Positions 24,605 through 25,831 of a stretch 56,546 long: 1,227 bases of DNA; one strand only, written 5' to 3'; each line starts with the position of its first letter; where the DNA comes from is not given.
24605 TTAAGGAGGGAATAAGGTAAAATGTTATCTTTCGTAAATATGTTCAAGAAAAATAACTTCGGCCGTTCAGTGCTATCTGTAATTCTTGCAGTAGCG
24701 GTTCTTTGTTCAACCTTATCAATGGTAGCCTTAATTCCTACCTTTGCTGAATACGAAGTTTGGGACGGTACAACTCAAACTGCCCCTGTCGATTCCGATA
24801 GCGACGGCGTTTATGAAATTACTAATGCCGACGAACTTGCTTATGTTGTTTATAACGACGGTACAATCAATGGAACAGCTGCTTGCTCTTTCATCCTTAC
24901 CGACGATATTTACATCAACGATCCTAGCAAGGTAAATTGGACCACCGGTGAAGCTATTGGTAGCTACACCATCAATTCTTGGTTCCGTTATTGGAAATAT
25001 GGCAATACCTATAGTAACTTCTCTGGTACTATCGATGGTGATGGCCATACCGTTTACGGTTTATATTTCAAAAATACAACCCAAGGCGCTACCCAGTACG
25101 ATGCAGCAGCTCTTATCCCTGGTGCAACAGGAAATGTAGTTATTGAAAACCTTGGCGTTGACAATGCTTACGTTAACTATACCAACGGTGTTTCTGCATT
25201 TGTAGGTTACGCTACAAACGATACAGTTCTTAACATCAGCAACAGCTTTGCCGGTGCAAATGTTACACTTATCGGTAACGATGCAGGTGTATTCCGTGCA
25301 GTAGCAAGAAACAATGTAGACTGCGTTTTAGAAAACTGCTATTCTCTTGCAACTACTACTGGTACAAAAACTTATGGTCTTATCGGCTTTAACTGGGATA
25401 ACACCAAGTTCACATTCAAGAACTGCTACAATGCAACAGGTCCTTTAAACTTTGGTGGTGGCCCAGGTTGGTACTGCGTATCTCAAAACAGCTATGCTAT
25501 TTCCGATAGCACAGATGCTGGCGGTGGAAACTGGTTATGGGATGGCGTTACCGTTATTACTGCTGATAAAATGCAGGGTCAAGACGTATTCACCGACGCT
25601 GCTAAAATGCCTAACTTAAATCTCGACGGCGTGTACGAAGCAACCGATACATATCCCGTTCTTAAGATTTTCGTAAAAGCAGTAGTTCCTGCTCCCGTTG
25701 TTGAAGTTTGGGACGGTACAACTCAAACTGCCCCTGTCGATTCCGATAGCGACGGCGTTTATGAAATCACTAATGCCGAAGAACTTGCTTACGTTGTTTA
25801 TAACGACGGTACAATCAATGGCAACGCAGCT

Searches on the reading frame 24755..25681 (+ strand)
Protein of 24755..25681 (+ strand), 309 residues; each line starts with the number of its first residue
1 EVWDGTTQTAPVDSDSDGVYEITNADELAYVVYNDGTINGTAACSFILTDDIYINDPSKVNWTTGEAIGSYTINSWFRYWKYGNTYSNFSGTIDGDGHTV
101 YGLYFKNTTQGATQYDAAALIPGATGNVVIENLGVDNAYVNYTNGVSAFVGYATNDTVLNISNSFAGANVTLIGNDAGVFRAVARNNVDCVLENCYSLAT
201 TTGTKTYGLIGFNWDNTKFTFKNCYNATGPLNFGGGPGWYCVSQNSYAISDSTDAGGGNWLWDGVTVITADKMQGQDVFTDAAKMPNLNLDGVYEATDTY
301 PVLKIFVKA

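Call 10: search_solved_structures(query=A1, max_evalue=1, show_alignments=2)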
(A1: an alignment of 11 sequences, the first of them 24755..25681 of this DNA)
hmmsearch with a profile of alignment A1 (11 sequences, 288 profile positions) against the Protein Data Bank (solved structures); distinct sequences matched with E-value up to 1: 3.
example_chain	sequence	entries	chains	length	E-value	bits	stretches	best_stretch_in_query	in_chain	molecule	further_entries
3n6z_A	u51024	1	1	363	3.8e-11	46.1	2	11-220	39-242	putative immunoglobulin A1 protease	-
8ux4_AD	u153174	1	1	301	0.88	12.1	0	209-264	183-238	Small ribosomal subunit protein mS43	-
5mrc_44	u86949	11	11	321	0.98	12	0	209-264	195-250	mS43 | 37S ribosomal protein MRP1, mitochondrial | Small ribosomal subunit protein mS43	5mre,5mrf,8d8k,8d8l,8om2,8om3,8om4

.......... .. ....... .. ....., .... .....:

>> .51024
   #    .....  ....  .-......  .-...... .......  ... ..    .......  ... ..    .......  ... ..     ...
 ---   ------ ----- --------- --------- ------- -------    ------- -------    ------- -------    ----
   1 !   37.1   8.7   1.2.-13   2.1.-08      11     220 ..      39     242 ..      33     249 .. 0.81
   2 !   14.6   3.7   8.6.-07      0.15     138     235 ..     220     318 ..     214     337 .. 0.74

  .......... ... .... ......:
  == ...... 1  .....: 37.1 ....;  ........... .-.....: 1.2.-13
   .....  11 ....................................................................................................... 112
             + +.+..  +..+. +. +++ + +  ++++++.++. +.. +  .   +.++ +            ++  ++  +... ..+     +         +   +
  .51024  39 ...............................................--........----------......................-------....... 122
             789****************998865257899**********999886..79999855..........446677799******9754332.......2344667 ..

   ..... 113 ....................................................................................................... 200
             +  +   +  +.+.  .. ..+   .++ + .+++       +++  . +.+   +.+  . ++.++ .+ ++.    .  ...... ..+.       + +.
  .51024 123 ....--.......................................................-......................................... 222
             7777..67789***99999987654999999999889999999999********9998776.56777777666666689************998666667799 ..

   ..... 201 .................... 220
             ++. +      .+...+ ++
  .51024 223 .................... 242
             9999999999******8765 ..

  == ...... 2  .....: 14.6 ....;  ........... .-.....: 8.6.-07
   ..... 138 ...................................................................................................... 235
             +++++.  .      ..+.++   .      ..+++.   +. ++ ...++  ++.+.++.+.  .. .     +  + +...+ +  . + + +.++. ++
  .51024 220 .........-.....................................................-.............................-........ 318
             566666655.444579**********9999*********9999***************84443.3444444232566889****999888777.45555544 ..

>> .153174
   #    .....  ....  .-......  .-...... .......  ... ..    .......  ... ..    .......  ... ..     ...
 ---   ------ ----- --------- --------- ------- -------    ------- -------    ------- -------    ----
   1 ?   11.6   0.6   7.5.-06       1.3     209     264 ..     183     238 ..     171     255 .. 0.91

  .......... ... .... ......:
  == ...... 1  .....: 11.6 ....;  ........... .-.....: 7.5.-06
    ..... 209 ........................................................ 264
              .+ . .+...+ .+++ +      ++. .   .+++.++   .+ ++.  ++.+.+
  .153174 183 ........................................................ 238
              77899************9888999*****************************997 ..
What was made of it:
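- On GLUG / Peptidase_M26_N beta-helix superfamily (module): The profile of the 11 modules hits 3N6Z at E=3.8e-11, covering the cap motif and helix rungs (call 10).
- The module profile hits 3N6Z at E=3.8e-11 (call 10).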

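Call 11: search_protein_families(library=pfam, alignment_id=A1, max_evalue=1)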
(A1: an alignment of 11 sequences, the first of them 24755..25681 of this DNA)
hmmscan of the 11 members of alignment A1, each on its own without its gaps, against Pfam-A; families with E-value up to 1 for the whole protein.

A. member 1, window:24755-25681:+ (309 aa): 0 families

B. families by the number of members that match (of 11 scanned): 3 families
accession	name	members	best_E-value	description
PF07581.17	Glug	2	0.015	The GLUG motif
PF24089.1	DUF7374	1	0.073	Family of unknown function (DUF7374)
PF07863.16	CtnDOT_TraJ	1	0.89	Homologues of TraJ from Bacteroides conjugative transposon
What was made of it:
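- Closest known: GLUG / Peptidase_M26_N beta-helix domain. Different: The window's own copies fall below the Pfam thresholds (call 11).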

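Call 30: predict_structure(alignment_id=A1)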
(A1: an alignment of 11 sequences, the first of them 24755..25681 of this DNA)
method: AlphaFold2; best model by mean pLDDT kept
length: 309 residues; sequences in the alignment: 11
mean_pLDDT: 89.2   pTM: 0.91
mean pLDDT of the five models: 89.2, 87.9, 87.7, 86.4, 84.9
residues with pLDDT >= 90: 217; 70-90: 62; 50-70: 27; < 50: 3
segments of 3 or more residues with pLDDT < 50: none
pLDDT, mean of each block of 10 residues (from residue 1): 93 82 96 90 92 98 96 88 67 98 84 76 95 98 94 92 98 95 91 98 90 86 95 77 91 58 78 97 93 95 87
secondary structure, 60 per line:
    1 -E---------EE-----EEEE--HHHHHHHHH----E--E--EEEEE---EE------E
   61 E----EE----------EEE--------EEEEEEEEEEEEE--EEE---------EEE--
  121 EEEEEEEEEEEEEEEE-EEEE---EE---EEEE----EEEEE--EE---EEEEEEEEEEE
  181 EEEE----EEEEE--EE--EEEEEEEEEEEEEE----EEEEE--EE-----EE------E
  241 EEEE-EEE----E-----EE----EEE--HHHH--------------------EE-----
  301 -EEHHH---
elements in order: E19-22 H25-33 E44-48 E78-80 E89-101 E104-106 E116-118 E121-136 E138-141 E150-153 E158-162 E170-184 E189-193 E200-213 E218-222 E240-244 E246-248 E265-267 H270-273
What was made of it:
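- On GLUG / Peptidase_M26_N beta-helix superfamily (module): AF2 model with pLDDT 89 and pTM 0.91 (call 30).
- AF2 model with pLDDT 89 and pTM 0.91, a beta-helix (call 30).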

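Call 32: fold_search(model_id=the predicted structure, library=pdb)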
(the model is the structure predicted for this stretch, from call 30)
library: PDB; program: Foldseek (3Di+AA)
matches with E <= 10: 170; with E <= 0.001: 0
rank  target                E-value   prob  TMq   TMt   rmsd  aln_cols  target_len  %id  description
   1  3n6z                  2.4e-03  1.00  0.56  0.52   6.3       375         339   16  Crystal structure of a putative immunoglobulin A1 protease (BACOVA_03286) from Bacteroides ovatus at 1.30 A resolution (released 2010-07-21)
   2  1pcl                  2.7e-02  0.69  0.29  0.26  12.6       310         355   11  UNUSUAL STRUCTURAL FEATURES IN THE PARALLEL BETA-HELIX IN PECTATE LYASES (released 1995-02-14)
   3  5nxk_A                7.2e-02  0.41  0.22  0.22  11.8       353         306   14  L. reuteri 53608 SRRP (released 2018-03-21)
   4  5nxk_B                2.3e-01  0.28  0.25  0.26  11.7       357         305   12  L. reuteri 53608 SRRP (released 2018-03-21)
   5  9cdu_C                2.4e-01  0.13  0.24  0.19  13.6       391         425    9  Crystal Structure of Rhombotarget A-peptide Complex (released 2025-07-02)
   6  6tgf_E                2.7e-01  0.14  0.23  0.13  11.8       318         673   12  Pantoea stewartii WceF is a glycan biofilm modifying enzyme with a bacteriophage tailspike-like parallel beta-helix fo (released 2020-11-25)
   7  7bbv_A                3.1e-01  0.57  0.35  0.36  10.8       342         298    9  Pectate lyase B from Verticillium dahliae (released 2022-07-13)
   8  6xja_P                3.3e-01  0.94  0.44  0.12   7.1       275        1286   16  Streptococcus Pneumoniae IgA1 Protease with IgA1 substrate (released 2021-01-20)
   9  5nxk_C                3.3e-01  0.21  0.22  0.22  11.1       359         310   12  L. reuteri 53608 SRRP (released 2018-03-21)
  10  9cdu_A                3.4e-01  0.12  0.21  0.17  14.2       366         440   11  Crystal Structure of Rhombotarget A-peptide Complex (released 2025-07-02)
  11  5w6h_A                4.5e-01  0.12  0.22  0.12  17.5       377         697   12  Crystal structure of Bacteriophage CBA120 tailspike protein 4 enzymatically active domain (TSP4dN, orf213) (released 2018-10-24)
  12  5ny0                  4.9e-01  0.18  0.25  0.23  11.7       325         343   12  L. reuters 100-23 SRRP (released 2018-03-21)
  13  7xks                  5.2e-01  0.28  0.31  0.32  11.6       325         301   11  Crystal structure of an alkaline pectate lyase from Bacillus clausii (released 2023-03-29)
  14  6xjb                  5.7e-01  0.12  0.22  0.07  13.7       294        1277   15  IgA1 Protease (released 2020-12-09)
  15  1gq8                  6.5e-01  0.11  0.25  0.25  11.7       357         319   11  Pectin methylesterase from Carrot (released 2002-04-18)
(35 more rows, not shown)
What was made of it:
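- On GLUG / Peptidase_M26_N beta-helix superfamily (module): Foldseek: 3N6Z at prob 1.00 and TM 0.56; 6XJA IgA1 protease at prob 0.94 (call 32).
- Closest known: GLUG / Peptidase_M26_N beta-helix domain. Same: The module profile hits 3N6Z at E=3.8e-11, and Foldseek gives prob 1.00 and 0.94 (calls 10, 32).
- Foldseek: 3N6Z at prob 1.00, and the S. pneumoniae IgA1 protease at prob 0.94 (call 32). The L. reuteri SRRP adhesin beta-solenoid appears among the fold hits, though weakly (prob 0.2-0.4, call 32). Right-handed beta-helices are the catalytic fold of PL1/3/6/9, GH28, GH110 and others, and pectate lyases appear in the fold hits (call 32). The lyase and hydrolase hits are weak (E of 0.03 or worse, TM of 0.36 or lower; call 32).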

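Call 46: search_protein_representatives(alignment_id=A1)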
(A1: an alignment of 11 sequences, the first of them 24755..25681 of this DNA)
Query: 11 sequences, 288 profile positions. Proteins with E-value up to 0.001 (for the whole library): 60336; up to 1e-10: 31565; up to 1e-30: 5575. The best 150 are listed.
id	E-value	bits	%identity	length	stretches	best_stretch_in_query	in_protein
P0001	0.0e+00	2713.1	-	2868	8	1-288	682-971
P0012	0.0e+00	2076.3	-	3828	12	3-287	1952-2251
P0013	0.0e+00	1663.3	-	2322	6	2-287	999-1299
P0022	0.0e+00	1647.7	-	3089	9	1-287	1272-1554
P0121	0.0e+00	1503.5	-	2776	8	5-286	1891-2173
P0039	0.0e+00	1458.3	-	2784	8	1-288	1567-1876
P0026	0.0e+00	1442.1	-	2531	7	2-287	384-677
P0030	0.0e+00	1422.6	-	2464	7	3-287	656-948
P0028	0.0e+00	1401.7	-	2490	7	1-288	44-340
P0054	0.0e+00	1371.1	-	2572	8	2-287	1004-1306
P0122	0.0e+00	1352.6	-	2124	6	2-287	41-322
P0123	0.0e+00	1313.2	-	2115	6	7-287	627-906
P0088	0.0e+00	1290.6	-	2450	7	2-283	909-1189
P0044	0.0e+00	1275.3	-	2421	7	2-288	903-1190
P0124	0.0e+00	1274.0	-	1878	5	3-287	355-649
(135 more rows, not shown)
